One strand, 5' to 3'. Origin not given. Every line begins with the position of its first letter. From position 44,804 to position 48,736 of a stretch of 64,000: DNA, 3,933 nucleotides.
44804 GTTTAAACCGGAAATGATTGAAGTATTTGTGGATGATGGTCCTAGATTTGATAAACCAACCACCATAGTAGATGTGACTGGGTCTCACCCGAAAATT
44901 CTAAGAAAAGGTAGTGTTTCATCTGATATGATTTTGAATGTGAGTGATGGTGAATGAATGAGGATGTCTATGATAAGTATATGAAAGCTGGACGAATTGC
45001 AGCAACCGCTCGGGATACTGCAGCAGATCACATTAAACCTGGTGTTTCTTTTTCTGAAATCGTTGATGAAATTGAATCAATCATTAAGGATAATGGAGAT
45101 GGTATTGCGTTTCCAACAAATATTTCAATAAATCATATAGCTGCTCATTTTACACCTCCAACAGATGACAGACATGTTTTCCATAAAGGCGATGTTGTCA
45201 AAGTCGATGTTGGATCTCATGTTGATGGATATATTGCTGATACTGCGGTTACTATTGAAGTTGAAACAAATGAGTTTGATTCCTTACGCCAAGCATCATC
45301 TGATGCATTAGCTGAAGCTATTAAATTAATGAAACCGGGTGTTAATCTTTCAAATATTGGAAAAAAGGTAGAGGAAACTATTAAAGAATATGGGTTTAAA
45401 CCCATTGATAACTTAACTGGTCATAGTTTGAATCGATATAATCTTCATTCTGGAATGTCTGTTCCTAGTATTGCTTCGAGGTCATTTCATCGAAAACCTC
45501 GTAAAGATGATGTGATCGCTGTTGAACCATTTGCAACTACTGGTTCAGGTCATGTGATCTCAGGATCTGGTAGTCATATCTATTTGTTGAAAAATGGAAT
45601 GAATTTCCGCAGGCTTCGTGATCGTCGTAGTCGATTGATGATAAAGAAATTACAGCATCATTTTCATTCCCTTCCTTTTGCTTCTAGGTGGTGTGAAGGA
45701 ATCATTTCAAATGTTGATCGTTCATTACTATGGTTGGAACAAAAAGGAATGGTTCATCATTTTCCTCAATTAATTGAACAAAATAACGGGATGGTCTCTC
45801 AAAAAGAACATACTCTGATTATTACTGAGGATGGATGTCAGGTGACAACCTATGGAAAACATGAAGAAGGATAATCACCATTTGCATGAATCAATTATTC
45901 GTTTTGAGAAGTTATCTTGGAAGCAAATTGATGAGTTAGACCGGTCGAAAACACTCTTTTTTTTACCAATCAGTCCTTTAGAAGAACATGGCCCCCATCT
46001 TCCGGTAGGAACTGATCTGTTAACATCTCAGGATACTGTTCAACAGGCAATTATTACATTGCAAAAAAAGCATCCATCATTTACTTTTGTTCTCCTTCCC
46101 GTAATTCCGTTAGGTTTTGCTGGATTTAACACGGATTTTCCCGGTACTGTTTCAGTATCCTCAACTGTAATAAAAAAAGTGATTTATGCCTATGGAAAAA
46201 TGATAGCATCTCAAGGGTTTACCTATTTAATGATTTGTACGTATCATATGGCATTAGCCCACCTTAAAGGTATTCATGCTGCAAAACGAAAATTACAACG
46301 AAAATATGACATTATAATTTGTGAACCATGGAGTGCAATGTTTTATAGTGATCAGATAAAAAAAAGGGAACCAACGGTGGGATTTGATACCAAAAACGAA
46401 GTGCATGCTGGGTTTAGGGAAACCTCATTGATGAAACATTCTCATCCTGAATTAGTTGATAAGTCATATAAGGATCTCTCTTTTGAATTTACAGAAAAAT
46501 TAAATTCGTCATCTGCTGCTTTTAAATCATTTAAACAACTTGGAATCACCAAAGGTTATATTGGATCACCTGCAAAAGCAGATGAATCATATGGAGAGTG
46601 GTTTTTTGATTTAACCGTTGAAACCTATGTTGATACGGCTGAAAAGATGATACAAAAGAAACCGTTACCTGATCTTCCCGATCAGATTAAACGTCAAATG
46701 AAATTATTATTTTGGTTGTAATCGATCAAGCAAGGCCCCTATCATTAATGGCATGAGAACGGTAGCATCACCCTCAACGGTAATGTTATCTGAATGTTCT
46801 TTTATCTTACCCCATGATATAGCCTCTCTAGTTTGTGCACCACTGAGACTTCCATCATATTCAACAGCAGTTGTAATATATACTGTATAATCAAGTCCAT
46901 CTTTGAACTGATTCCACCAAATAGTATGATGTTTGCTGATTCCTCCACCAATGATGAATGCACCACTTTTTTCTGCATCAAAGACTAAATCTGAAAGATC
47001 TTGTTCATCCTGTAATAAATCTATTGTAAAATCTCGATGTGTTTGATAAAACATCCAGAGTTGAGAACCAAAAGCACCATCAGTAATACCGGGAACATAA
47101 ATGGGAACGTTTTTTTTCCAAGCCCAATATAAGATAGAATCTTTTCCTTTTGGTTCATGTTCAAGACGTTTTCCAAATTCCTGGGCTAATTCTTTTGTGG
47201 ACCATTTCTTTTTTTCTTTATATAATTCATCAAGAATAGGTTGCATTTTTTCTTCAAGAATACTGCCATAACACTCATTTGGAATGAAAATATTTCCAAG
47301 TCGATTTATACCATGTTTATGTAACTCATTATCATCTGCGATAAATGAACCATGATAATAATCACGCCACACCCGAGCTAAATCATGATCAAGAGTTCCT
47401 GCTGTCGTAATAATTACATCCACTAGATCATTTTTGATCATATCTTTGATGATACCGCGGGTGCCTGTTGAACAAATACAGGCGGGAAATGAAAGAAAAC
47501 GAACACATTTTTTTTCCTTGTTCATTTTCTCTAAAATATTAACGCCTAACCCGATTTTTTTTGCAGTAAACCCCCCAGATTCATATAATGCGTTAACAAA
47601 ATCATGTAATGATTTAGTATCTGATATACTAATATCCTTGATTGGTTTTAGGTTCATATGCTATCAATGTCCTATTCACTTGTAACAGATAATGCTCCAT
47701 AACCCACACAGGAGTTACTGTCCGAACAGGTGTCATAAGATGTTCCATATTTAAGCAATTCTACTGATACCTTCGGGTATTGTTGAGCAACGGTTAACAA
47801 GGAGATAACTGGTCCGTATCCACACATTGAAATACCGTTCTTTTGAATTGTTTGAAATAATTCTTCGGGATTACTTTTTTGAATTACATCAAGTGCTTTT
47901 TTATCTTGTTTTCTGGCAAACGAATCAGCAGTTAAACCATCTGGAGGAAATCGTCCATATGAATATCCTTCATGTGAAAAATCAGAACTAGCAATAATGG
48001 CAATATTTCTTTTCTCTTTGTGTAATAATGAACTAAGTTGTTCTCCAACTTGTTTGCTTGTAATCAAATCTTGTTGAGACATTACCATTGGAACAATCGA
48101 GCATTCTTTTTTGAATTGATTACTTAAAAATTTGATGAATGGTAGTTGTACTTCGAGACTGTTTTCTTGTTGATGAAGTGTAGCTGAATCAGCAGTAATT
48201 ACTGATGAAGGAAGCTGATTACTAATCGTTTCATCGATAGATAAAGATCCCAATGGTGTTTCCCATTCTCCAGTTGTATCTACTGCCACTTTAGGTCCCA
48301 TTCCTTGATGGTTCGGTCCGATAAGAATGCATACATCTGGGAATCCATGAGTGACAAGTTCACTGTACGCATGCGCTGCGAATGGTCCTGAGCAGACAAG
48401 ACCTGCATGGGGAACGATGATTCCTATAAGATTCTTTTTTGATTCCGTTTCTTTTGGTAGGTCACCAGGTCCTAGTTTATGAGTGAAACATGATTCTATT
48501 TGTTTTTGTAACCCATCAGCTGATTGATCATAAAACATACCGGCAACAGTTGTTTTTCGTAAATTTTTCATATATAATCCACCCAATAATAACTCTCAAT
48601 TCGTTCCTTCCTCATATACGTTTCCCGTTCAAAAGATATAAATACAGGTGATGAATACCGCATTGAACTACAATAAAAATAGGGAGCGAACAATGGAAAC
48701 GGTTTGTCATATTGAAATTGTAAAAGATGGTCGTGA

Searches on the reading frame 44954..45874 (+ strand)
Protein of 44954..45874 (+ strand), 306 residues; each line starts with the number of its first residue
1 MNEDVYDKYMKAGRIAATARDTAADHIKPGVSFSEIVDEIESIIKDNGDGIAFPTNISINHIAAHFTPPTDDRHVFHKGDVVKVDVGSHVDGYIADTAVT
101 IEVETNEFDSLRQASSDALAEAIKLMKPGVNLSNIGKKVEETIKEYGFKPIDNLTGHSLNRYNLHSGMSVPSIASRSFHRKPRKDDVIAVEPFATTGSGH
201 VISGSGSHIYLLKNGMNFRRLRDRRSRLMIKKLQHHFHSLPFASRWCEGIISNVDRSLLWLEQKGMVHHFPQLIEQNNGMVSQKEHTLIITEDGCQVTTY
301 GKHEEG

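Call 77: search_protein_families(library=pfam, proteins=[window:44954-45874:+], max_evalue=0.00001)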
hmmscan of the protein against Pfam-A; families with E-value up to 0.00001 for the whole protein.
window:44954-45874:+ (306 aa): 1 family
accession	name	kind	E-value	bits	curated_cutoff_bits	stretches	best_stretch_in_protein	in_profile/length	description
PF00557.29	Peptidase_M24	-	3.2e-33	115.7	23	1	8-197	2-188/208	Metallopeptidase family M24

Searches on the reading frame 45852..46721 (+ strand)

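Call 77: search_protein_families(library=pfam, proteins=[window:45852-46721:+], max_evalue=0.00001)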
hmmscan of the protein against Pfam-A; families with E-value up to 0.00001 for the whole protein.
window:45852-46721:+ (289 aa): 1 family
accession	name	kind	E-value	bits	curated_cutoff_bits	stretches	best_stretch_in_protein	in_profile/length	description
PF02633.19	Creatininase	-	3e-42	145.1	31.3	1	19-261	1-236/238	Creatinine amidohydrolase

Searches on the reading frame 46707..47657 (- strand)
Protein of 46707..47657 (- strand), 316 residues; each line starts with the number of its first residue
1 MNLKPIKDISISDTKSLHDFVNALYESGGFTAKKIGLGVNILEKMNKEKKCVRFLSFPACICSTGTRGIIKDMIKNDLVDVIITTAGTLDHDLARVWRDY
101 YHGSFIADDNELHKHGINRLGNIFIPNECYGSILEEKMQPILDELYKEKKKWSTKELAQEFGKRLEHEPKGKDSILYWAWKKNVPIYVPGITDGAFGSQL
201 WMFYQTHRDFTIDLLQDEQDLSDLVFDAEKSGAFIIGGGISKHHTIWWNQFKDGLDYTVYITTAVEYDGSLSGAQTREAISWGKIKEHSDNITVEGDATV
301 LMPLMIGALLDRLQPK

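Call 77: search_protein_families(library=pfam, proteins=[window:46707-47657:-], max_evalue=0.00001)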
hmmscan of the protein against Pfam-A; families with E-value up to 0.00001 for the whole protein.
window:46707-47657:- (316 aa): 1 family
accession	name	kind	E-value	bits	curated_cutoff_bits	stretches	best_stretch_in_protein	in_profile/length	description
PF01916.23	DS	-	4.1e-110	368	27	1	22-307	4-286/288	Deoxyhypusine synthase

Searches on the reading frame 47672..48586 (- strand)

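Call 77: search_protein_families(library=pfam, proteins=[window:47672-48586:-], max_evalue=0.00001)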
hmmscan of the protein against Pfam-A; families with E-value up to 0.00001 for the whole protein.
window:47672-48586:- (304 aa): 1 family
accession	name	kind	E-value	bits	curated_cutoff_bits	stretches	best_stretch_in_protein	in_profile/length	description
PF01875.22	Memo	-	9.8e-66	222.1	27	1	12-299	2-268/269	Memo-like protein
